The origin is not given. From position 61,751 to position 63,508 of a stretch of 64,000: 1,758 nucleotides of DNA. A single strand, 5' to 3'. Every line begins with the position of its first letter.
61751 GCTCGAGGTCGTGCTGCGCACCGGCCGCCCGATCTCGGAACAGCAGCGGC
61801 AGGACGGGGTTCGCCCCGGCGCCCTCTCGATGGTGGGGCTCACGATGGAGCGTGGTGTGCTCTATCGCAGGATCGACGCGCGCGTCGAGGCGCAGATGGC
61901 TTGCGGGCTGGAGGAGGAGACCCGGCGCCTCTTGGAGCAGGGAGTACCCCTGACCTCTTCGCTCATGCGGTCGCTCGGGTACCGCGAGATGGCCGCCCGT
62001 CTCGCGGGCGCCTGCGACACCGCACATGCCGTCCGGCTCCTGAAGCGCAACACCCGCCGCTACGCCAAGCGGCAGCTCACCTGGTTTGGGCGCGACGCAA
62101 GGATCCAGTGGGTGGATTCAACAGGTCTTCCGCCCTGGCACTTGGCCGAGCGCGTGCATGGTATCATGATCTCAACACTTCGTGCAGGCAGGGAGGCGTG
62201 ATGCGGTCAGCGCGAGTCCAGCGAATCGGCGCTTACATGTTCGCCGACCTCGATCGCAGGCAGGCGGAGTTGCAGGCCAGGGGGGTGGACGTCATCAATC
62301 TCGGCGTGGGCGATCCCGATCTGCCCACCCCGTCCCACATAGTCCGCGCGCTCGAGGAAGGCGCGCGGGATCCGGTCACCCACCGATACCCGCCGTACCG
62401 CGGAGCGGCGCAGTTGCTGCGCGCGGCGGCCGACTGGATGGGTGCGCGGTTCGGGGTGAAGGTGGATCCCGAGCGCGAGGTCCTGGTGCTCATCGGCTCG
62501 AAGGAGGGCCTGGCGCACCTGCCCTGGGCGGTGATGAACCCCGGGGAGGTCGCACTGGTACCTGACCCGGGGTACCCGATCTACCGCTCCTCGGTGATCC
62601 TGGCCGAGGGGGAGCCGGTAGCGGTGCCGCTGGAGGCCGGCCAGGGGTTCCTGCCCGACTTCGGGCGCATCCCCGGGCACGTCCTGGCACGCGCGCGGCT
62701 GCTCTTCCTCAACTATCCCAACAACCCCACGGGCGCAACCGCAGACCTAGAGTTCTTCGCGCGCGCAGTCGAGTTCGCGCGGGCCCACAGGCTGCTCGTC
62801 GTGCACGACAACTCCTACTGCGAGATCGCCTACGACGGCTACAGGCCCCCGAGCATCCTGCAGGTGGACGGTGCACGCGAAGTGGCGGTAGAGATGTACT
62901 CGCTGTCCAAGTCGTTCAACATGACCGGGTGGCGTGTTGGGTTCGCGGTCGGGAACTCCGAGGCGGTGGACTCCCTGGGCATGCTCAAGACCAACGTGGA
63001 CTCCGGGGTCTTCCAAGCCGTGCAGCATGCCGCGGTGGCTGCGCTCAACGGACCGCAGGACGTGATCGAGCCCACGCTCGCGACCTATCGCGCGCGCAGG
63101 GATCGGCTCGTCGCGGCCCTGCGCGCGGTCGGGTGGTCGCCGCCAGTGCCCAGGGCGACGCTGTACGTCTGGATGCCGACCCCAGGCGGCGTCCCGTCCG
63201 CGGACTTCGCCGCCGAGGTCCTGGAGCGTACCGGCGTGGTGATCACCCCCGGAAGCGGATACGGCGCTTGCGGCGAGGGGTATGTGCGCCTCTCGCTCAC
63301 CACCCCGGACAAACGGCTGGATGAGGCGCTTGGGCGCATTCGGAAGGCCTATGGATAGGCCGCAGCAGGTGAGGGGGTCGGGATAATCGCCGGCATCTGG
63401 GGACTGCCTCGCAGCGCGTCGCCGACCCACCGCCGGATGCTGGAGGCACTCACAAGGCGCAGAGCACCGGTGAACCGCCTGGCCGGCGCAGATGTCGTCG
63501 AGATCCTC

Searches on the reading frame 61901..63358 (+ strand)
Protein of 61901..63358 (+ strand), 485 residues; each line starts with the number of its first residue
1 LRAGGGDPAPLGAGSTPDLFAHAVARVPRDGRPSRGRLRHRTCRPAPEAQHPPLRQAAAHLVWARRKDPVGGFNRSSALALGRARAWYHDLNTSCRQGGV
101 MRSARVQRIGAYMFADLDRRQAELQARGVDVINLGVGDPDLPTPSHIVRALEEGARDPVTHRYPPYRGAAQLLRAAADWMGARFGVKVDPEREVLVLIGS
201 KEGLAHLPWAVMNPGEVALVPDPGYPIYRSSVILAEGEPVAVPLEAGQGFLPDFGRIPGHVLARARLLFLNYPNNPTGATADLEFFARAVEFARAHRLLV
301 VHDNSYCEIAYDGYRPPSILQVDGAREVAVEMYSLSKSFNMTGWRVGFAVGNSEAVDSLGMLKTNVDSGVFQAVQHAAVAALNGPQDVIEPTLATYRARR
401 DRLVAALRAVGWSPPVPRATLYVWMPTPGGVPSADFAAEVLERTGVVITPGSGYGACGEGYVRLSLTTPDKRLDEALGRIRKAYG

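Call 53: search_protein_families(library=pfam, proteins=[window:61901-63358:+], max_evalue=0.00001)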
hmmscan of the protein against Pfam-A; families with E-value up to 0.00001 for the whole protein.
window:61901-63358:+ (485 aa): 1 family
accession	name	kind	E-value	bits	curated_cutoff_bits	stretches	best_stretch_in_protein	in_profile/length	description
PF00155.27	Aminotran_1_2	-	3.1e-63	214.6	19.7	1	130-480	2-361/361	Aminotransferase class I and II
